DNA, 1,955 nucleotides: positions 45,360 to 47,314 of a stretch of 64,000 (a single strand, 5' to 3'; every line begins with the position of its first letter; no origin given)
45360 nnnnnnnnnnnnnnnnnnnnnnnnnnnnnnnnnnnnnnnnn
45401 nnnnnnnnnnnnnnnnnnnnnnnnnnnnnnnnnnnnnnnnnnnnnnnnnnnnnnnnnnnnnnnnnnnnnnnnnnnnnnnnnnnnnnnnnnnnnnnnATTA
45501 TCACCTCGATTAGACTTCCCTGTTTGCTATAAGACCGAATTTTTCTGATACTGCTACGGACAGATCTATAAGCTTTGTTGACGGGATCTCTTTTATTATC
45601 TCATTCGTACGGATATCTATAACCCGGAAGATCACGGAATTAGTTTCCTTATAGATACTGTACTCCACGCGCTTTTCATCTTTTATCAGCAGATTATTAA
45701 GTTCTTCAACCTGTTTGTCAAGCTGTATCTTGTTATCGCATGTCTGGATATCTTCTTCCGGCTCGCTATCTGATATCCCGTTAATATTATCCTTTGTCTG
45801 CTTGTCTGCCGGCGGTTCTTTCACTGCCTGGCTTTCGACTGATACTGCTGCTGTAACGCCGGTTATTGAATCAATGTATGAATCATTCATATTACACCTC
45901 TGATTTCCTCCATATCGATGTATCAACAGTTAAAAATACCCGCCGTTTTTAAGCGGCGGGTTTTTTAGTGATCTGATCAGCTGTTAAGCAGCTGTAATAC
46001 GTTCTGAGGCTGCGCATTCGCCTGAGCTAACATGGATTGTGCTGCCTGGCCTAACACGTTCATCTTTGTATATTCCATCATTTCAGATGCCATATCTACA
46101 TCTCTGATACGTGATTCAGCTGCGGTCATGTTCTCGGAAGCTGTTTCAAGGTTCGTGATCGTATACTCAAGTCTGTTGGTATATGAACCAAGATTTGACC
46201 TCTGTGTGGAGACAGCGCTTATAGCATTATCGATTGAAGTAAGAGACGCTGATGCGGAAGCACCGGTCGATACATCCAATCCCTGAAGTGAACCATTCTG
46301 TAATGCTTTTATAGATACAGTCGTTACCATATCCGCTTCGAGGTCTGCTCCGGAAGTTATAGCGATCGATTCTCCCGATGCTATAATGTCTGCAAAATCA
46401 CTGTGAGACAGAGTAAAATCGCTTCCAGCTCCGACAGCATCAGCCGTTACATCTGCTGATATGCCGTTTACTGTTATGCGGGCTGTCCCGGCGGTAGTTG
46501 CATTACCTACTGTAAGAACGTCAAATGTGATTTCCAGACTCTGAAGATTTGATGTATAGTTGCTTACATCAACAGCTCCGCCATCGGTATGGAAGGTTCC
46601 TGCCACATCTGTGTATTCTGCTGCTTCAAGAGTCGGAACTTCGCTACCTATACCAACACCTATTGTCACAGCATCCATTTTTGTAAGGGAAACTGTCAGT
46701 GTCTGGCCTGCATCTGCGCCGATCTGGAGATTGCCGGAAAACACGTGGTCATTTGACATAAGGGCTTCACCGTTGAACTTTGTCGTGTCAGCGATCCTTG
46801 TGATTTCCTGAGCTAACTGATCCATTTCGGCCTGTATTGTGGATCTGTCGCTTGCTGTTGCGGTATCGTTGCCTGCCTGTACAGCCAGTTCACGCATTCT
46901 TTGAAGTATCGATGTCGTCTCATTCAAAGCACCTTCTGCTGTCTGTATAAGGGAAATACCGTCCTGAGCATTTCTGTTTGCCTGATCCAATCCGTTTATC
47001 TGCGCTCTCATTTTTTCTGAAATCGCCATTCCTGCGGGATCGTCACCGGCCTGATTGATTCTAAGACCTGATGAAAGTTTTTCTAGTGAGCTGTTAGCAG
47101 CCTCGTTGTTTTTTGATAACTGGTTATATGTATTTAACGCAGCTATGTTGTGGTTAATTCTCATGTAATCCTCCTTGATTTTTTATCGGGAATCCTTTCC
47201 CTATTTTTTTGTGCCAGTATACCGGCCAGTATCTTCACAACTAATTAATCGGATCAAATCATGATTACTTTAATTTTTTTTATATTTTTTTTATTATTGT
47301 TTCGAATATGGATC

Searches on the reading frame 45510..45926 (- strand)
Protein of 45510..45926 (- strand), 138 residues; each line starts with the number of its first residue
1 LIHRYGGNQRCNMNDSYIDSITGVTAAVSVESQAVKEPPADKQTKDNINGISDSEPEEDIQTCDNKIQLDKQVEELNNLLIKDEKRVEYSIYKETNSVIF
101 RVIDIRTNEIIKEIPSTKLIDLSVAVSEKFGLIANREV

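Call 4: search_protein_families(library=pfam, proteins=[window:45510-45926:-], max_evalue=0.01)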
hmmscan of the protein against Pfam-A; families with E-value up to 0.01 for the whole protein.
window:45510-45926:- (138 aa): 1 family
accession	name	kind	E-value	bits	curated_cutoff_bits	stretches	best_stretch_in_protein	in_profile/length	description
PF03646.20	FlaG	-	1.1e-14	54.8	23.8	1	40-135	6-100/101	FlaG protein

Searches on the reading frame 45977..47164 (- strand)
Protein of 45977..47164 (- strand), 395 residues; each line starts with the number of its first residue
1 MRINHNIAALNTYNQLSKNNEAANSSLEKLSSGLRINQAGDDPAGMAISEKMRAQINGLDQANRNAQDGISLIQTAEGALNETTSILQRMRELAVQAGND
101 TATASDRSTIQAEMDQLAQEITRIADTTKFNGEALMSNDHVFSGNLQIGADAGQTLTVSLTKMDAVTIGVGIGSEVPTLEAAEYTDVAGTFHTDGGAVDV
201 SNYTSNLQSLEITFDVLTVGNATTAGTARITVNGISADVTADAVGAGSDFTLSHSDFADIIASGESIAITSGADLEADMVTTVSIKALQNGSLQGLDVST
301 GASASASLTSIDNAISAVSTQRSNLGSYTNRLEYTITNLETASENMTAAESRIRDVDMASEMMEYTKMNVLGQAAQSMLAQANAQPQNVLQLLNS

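Call 4: search_protein_families(library=pfam, proteins=[window:45977-47164:-], max_evalue=0.01)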
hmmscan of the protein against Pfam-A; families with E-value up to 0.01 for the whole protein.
window:45977-47164:- (395 aa): 3 families
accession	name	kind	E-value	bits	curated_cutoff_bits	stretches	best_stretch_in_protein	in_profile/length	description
PF00669.25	Flagellin_N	-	2e-48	164.5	26.6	1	3-138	1-136/139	Bacterial flagellin N-terminal helical region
PF00700.27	Flagellin_C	-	2.4e-28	98.7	23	1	309-393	2-86/86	Bacterial flagellin C-terminal helical region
PF22670.1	Gp10_D3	-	0.0041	17.8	27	1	204-282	37-116/122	Baseplate wedge protein gp10 domain 3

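Call 5: search_protein_families(library=ncbifam, proteins=[window:45977-47164:-], max_evalue=0.01)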
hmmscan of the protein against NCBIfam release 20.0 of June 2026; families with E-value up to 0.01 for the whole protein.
window:45977-47164:- (395 aa): 29 families (the best 25 are shown)
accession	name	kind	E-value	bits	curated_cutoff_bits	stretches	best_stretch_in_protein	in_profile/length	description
NF009446.0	PRK12804.1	subfamily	7.3e-99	331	352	2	1-192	1-201/301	flagellin Hag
NF009448.0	PRK12806.1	equivalog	3.2e-83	280.1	531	2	3-245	5-241/475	flagellin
NF009444.0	PRK12802.1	equivalog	1.1e-74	251.5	332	2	2-187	4-192/282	flagellin domain-containing protein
NF005294.0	PRK06819.1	subfamily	1.4e-74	251.9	387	1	3-394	5-376/376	FliC/FljB family flagellin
NF006466.0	PRK08869.1-1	subfamily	1.5e-73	248.5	426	1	2-393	4-376/377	flagellin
NF006467.0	PRK08869.1-2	subfamily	4.3e-73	246.7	443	1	3-393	5-399/400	flagellin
NF005953.0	PRK08026.1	subfamily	4.3e-69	234.5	619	2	3-262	5-254/548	FliC/FljB family flagellin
NF006469.0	PRK08869.1-4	equivalog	8.8e-68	229.4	627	1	2-393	4-376/377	flagellin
NF006468.0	PRK08869.1-3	subfamily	3.2e-67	227.2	436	1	2-393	4-377/378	polar flagellin E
NF009449.0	PRK12807.1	subfamily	4.2e-61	207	347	2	1-209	1-200/287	flagellin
NF006470.0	PRK08869.1-5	equivalog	4.5e-60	203.9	423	1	3-393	4-387/388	flagellin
NF038071.1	lat_flg_LafA_2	exception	1.5e-58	198.4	365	2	3-173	5-178/284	lateral flagellin LafA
NF009445.0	PRK12803.1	equivalog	4.6e-57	193.8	450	2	1-140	1-140/335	flagellin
NF009450.0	PRK12808.1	equivalog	5.5e-55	187.8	476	2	1-169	1-169/476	flagellin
NF010115.0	PRK13588.1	subfamily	2.7e-54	185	503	2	2-192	4-192/514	flagellin B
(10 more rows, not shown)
